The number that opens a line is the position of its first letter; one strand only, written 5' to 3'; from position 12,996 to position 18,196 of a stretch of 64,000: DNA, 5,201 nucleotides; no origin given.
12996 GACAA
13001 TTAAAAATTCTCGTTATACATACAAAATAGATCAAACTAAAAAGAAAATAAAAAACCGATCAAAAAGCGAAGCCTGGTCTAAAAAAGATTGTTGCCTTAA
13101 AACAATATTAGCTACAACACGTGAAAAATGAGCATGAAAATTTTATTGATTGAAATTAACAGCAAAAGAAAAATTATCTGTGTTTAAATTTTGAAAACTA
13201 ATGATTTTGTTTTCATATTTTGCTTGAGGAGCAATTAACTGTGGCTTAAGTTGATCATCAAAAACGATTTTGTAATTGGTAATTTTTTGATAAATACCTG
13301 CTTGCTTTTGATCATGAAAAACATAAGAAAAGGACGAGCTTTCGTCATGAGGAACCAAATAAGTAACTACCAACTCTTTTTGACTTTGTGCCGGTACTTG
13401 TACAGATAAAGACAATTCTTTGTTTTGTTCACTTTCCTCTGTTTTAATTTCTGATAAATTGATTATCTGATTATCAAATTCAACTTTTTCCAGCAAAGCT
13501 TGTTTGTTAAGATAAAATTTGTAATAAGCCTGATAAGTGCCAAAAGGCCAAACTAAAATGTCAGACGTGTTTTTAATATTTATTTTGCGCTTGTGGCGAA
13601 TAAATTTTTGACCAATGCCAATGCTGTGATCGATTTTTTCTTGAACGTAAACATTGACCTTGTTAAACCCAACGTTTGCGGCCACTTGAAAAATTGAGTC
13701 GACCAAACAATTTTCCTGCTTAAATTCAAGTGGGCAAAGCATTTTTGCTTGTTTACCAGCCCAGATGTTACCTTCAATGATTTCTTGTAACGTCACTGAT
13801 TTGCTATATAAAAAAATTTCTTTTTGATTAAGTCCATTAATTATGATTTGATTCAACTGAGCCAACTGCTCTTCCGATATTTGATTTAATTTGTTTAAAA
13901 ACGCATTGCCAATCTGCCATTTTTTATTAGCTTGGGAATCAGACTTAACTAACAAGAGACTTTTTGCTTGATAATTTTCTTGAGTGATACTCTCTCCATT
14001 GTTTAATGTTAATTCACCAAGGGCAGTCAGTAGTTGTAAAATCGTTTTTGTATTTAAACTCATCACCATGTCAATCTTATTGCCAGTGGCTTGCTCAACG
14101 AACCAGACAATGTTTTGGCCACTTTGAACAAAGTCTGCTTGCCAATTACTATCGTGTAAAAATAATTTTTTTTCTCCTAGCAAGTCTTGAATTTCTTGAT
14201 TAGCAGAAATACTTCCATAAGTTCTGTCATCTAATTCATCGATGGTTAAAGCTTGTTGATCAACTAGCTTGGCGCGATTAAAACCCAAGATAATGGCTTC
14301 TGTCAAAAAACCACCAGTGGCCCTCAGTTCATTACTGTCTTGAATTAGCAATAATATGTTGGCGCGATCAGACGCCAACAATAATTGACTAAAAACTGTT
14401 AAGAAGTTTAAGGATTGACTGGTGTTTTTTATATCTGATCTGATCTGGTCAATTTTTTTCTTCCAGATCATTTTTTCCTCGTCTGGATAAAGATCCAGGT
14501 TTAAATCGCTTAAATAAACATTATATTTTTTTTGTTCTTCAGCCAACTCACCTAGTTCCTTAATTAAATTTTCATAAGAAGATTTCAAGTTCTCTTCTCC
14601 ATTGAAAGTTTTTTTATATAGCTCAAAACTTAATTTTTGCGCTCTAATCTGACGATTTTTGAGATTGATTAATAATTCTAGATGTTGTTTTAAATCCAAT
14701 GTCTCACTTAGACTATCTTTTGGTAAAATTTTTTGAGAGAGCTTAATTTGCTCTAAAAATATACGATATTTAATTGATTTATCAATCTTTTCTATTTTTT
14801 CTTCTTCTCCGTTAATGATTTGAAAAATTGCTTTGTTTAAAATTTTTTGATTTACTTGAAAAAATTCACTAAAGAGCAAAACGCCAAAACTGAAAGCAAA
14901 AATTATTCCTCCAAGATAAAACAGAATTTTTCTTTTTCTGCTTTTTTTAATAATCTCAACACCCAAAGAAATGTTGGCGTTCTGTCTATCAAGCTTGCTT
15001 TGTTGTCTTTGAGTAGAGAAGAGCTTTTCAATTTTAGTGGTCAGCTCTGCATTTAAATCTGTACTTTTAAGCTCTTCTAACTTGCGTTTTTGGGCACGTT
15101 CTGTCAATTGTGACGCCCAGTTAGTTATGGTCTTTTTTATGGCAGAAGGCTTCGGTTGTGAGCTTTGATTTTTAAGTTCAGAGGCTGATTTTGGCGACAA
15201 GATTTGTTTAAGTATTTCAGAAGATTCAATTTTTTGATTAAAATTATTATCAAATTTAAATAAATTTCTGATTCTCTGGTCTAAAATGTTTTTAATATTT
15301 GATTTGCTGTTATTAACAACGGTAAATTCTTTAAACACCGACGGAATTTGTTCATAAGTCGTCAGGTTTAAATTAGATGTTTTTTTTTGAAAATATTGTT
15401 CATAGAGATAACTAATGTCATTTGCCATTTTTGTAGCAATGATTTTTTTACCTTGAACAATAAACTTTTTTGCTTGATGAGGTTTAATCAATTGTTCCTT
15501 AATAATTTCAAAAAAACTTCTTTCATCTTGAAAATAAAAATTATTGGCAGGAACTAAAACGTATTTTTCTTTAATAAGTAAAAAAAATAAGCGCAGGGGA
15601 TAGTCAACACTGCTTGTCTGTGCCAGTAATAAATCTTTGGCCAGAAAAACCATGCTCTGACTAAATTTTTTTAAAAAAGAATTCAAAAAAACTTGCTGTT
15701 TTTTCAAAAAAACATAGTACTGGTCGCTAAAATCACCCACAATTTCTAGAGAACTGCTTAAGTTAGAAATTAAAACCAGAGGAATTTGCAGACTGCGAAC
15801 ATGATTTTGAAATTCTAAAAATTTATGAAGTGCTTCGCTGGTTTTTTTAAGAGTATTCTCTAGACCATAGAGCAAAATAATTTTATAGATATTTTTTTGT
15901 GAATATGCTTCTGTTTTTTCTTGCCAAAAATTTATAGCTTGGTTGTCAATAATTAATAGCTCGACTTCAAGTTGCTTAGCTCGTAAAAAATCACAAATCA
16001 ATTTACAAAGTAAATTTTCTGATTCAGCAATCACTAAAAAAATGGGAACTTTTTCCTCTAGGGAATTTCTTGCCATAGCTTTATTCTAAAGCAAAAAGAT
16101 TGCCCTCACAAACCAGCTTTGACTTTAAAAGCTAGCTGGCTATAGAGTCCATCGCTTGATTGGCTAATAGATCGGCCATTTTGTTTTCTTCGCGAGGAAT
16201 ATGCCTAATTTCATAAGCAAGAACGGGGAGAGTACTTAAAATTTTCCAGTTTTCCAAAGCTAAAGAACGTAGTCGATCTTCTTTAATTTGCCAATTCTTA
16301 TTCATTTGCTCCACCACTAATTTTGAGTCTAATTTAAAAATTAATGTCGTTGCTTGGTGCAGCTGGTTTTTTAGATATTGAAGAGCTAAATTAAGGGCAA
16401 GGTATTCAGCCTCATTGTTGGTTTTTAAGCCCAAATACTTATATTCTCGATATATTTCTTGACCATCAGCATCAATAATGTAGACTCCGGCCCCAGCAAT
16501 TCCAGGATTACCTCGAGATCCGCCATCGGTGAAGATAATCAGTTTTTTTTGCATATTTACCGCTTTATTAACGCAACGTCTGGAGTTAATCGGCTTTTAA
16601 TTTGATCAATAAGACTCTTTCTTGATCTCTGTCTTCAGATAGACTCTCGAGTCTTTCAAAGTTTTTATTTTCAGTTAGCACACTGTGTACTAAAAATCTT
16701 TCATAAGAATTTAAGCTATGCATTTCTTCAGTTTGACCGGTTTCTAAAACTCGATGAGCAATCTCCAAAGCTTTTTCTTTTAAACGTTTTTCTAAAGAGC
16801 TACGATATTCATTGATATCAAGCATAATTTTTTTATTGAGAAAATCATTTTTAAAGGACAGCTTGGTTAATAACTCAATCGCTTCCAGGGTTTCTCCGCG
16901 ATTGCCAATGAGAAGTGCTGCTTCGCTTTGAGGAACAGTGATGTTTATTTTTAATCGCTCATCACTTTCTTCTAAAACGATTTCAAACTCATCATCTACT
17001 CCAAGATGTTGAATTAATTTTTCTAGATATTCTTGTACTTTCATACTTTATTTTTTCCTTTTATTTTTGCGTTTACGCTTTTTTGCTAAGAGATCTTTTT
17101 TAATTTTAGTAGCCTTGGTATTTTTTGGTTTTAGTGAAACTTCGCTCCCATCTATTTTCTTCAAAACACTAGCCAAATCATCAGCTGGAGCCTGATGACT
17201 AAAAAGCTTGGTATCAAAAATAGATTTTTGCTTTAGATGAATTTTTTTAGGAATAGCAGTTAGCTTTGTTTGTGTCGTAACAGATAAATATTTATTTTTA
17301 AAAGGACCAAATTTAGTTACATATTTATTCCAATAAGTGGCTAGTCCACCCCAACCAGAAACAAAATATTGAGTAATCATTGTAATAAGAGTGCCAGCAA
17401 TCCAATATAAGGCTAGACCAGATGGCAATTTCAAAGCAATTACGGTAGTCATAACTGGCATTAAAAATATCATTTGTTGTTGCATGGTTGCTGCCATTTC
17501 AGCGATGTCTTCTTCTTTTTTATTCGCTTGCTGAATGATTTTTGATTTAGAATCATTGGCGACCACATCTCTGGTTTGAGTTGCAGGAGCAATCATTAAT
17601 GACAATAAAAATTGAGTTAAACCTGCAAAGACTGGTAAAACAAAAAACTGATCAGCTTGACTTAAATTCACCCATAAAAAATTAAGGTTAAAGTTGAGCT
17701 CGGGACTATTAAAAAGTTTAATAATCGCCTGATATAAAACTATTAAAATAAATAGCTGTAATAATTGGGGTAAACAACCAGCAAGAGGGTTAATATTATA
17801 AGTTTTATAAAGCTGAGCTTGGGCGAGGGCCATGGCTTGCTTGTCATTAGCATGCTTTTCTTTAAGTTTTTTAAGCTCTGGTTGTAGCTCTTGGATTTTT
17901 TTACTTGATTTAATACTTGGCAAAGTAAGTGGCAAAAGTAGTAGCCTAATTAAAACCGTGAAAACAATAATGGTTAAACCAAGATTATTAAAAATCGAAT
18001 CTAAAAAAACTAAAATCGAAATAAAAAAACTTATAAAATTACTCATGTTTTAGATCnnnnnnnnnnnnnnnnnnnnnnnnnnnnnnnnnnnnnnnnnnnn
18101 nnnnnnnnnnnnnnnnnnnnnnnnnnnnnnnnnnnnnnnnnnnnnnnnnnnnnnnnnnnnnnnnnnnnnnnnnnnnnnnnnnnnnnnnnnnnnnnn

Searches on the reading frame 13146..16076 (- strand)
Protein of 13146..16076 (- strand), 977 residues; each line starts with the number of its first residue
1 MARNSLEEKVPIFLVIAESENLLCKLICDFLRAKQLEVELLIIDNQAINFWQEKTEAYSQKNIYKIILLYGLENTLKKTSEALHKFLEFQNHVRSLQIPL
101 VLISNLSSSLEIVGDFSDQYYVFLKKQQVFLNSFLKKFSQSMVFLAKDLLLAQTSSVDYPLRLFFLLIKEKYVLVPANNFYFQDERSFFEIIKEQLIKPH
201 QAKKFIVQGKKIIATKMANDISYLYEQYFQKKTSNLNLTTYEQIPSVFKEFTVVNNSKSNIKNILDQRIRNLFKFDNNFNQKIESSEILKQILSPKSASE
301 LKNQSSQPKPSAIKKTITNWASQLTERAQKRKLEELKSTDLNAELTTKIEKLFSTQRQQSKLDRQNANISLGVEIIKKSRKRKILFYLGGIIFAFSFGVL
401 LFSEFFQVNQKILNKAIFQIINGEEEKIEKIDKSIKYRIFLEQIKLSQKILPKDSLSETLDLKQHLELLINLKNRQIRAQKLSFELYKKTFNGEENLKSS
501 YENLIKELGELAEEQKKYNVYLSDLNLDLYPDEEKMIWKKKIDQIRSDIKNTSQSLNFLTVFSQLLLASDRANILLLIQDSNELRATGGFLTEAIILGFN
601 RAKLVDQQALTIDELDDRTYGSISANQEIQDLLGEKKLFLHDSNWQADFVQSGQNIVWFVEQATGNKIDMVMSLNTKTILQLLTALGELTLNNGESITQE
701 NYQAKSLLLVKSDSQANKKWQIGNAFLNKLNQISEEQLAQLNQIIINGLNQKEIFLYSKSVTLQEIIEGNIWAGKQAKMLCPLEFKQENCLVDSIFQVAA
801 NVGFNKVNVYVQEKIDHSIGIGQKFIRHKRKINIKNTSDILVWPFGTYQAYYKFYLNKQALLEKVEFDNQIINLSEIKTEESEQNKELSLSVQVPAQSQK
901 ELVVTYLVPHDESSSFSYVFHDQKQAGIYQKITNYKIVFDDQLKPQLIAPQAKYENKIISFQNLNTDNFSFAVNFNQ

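Call 12: search_protein_families(library=pfam, proteins=[window:13146-16076:-], max_evalue=0.001)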
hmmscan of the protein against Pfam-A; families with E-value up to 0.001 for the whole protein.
window:13146-16076:- (977 aa): 1 family
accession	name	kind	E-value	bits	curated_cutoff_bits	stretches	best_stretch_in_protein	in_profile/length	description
PF13196.11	DUF4012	-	5.3e-20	72.8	28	1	572-702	4-135/144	Protein of unknown function (DUF4012)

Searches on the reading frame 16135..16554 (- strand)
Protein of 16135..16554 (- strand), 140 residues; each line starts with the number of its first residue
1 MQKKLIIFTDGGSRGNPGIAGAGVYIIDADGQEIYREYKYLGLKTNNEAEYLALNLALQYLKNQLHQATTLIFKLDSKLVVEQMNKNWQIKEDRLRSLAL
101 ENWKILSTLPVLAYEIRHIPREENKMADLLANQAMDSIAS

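Call 12: search_protein_families(library=pfam, proteins=[window:16135-16554:-], max_evalue=0.001)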
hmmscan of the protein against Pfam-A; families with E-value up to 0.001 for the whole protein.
window:16135-16554:- (140 aa): 2 families
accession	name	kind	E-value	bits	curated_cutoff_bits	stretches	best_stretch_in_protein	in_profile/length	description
PF13456.12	RVT_3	-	1.6e-18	67.2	21.6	1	9-134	2-123/123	Reverse transcriptase-like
PF00075.30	RNase_H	-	3.1e-13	50.5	25.8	1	3-135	2-140/141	RNase H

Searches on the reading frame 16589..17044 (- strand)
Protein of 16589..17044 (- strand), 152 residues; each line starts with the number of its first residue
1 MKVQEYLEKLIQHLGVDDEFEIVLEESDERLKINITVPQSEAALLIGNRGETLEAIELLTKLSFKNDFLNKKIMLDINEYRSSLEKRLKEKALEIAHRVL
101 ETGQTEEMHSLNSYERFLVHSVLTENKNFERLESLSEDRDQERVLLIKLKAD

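Call 12: search_protein_families(library=pfam, proteins=[window:16589-17044:-], max_evalue=0.001)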
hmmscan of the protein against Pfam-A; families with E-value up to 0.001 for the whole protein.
window:16589-17044:- (152 aa): 3 families
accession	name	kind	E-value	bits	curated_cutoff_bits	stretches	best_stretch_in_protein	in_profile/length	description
PF13083.13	KH_KhpA-B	-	1.7e-08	34.7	32.1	1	5-66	2-64/73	KhpA/KhpB, KH domain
PF01424.28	R3H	-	2e-07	31.4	26.8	1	88-147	3-58/60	R3H domain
PF07650.23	KH_2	-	0.00042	20.5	22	1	3-79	2-72/78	KH domain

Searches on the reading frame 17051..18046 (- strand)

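Call 12: search_protein_families(library=pfam, proteins=[window:17051-18046:-], max_evalue=0.001)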
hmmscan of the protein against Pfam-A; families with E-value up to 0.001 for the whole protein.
window:17051-18046:- (332 aa): 1 family
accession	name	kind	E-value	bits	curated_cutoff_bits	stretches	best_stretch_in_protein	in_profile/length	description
PF02096.25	60KD_IMP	-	3.4e-46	157.7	35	1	23-229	2-161/163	60Kd inner membrane protein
